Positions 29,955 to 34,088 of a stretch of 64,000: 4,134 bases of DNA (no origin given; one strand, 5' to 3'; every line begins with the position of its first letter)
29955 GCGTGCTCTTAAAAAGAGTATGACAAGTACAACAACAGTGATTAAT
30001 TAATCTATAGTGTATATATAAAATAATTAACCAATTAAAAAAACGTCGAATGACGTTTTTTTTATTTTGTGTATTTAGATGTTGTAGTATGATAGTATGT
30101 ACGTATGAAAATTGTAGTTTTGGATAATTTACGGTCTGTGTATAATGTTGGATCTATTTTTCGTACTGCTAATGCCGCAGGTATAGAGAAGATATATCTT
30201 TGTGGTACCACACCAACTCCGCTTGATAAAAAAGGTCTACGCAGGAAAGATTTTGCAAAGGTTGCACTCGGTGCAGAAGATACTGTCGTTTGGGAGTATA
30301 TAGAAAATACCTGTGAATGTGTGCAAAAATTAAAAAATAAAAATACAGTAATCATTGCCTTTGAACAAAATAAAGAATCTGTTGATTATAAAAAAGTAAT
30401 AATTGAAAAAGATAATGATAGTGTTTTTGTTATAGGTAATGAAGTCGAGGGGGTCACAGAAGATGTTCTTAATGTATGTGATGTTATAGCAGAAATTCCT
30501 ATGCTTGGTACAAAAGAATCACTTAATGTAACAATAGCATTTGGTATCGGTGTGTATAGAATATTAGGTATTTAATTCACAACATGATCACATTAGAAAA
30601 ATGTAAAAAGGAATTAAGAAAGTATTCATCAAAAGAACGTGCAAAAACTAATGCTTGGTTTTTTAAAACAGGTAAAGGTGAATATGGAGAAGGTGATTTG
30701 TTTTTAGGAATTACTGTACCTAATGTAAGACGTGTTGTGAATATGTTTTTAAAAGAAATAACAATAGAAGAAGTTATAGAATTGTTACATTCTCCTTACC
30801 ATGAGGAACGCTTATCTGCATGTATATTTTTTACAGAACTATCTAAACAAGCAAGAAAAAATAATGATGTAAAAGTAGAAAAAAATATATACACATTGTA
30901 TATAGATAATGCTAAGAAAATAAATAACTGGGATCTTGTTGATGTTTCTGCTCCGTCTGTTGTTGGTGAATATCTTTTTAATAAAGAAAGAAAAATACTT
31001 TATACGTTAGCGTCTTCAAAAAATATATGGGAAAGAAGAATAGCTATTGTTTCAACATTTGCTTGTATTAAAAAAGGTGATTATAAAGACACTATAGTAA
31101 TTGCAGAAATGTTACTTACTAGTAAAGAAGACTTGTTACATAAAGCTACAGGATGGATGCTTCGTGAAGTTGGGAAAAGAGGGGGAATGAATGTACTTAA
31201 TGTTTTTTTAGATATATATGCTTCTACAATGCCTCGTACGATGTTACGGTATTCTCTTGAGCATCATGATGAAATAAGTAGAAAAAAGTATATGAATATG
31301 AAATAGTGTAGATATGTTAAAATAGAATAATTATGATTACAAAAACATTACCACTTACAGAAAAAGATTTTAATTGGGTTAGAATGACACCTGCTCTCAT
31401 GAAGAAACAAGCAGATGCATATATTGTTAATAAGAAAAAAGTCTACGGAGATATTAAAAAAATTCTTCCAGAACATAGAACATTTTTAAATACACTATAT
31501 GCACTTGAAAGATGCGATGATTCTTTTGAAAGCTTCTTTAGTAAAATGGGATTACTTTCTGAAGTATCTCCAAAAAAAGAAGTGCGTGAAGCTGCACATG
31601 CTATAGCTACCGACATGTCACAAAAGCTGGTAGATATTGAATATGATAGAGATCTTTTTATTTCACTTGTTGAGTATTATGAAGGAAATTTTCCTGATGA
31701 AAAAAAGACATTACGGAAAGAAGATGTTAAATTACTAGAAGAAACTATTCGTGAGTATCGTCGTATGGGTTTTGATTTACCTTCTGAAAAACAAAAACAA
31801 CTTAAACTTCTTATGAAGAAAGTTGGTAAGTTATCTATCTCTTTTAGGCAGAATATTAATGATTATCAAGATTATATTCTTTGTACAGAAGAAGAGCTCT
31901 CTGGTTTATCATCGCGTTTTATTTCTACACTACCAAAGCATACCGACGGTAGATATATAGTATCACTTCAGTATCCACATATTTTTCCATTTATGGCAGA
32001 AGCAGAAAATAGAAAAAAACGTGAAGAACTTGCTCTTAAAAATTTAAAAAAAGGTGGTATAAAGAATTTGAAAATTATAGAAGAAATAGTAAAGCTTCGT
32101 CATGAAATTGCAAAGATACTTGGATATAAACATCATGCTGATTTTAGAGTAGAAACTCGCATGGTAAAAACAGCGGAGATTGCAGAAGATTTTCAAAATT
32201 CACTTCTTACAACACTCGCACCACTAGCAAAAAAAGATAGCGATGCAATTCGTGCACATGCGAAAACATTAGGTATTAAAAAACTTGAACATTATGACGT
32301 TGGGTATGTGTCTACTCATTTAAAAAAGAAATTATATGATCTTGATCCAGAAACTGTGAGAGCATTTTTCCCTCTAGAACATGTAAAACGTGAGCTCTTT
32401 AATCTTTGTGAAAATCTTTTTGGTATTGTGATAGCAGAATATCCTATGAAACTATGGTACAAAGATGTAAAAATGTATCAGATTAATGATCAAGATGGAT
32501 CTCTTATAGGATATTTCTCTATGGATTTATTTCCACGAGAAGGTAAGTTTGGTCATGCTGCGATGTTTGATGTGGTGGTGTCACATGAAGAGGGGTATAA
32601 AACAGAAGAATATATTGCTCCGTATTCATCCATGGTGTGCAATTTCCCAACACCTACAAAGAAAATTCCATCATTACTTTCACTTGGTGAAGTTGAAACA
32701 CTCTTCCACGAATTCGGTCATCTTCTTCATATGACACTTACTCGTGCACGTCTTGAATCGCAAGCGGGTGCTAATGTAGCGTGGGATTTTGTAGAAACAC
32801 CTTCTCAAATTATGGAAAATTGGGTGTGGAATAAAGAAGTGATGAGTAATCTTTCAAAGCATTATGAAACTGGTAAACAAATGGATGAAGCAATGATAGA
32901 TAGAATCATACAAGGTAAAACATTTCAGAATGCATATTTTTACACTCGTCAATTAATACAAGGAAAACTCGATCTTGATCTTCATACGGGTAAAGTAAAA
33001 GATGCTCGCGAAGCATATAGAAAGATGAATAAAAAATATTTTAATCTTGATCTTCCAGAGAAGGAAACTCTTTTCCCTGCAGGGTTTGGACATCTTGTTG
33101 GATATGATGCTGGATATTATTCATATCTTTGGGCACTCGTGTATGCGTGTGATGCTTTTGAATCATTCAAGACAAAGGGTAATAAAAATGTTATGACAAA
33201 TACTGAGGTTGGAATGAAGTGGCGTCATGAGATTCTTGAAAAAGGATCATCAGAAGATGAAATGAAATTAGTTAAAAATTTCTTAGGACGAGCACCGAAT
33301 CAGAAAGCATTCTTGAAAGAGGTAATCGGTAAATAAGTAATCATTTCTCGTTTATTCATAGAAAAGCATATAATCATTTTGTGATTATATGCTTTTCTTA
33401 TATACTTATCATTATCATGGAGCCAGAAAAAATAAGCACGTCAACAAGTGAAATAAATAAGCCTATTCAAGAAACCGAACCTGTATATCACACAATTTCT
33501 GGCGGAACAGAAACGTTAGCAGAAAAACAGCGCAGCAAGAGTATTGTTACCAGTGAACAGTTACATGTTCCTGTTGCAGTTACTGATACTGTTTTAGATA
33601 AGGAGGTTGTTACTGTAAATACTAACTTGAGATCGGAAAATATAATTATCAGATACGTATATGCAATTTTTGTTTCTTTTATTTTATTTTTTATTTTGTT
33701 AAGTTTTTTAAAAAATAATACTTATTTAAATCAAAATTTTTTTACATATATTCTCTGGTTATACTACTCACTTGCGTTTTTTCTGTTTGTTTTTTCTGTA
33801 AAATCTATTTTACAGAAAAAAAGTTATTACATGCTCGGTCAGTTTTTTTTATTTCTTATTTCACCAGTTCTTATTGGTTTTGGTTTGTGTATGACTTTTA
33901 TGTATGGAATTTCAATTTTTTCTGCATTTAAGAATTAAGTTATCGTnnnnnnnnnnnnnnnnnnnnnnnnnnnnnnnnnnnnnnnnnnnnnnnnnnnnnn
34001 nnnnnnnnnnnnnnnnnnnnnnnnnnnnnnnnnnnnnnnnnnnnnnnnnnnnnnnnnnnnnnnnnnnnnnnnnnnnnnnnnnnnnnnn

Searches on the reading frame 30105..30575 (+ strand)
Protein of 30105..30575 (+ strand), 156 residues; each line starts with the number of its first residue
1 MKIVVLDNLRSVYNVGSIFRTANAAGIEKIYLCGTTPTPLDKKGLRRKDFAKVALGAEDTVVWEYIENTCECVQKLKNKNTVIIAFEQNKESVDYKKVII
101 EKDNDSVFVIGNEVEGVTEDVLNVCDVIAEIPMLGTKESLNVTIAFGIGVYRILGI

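Call 3: search_protein_families(library=pfam, proteins=[window:30105-30575:+], max_evalue=0.01)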
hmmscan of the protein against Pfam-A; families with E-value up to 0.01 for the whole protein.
window:30105-30575:+ (156 aa): 1 family
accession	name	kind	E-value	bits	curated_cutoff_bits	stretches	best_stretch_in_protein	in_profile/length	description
PF00588.24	SpoU_methylase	-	1.8e-30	106.4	29.7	1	3-151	3-142/142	SpoU rRNA Methylase family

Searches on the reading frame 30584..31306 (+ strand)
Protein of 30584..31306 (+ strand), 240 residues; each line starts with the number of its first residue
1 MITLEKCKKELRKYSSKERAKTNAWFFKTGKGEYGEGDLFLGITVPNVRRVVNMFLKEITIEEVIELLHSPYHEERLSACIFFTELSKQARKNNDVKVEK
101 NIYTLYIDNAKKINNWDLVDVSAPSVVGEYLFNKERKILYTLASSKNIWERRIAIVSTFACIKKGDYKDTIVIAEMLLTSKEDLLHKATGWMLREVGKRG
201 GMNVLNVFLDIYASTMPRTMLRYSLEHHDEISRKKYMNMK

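Call 3: search_protein_families(library=pfam, proteins=[window:30584-31306:+], max_evalue=0.01)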
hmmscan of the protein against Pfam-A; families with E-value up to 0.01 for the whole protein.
window:30584-31306:+ (240 aa): 1 family
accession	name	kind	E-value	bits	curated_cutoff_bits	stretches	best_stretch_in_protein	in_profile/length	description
PF08713.17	DNA_alkylation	-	2.9e-55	187.7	21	1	8-227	2-212/213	DNA alkylation repair enzyme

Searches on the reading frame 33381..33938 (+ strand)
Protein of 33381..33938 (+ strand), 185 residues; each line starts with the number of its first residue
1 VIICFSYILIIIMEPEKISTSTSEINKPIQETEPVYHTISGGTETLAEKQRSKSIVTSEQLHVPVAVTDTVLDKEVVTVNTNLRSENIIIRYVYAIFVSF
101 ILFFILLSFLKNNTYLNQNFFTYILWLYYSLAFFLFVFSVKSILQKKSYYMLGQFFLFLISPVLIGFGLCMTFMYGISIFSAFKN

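Call 3: search_protein_families(library=pfam, proteins=[window:33381-33938:+], max_evalue=0.01)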
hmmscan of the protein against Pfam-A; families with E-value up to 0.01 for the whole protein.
window:33381-33938:+ (185 aa): 0 families

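Call 4: search_protein_families(library=ncbifam, proteins=[window:33381-33938:+], max_evalue=0.01)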
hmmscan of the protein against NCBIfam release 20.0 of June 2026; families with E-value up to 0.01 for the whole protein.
window:33381-33938:+ (185 aa): 0 families

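Call 41: search_protein_families(library=ncbifam, proteins=[window:33417-33938:+], max_evalue=1)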
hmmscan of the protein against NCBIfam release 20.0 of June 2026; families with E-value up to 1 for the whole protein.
window:33417-33938:+ (173 aa): 1 family
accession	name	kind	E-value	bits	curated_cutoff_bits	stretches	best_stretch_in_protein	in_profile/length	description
NF010011.0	PRK13484.1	equivalog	0.076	11.2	1197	1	21-81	31-93/682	IreA family TonB-dependent siderophore receptor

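Call 42: search_protein_families(library=pfam, proteins=[window:33417-33938:+], max_evalue=1)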
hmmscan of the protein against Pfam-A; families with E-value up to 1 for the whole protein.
window:33417-33938:+ (173 aa): 0 families

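Call 65: find_homologous_proteins(query=window:33417-33935:+, max_evalue=0.01)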
Query window:33417-33935:+ (173 aa): 1 proteins with E <= 0.01 among 55 candidates.
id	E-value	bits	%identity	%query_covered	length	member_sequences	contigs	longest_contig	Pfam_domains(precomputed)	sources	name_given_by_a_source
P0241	5.4e-104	363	100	100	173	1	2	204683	-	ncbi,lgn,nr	ncbi:MAG: hypothetical protein KBC41_00395 [Candidatus Pacebacteria bacterium]|nr:hypothetical prote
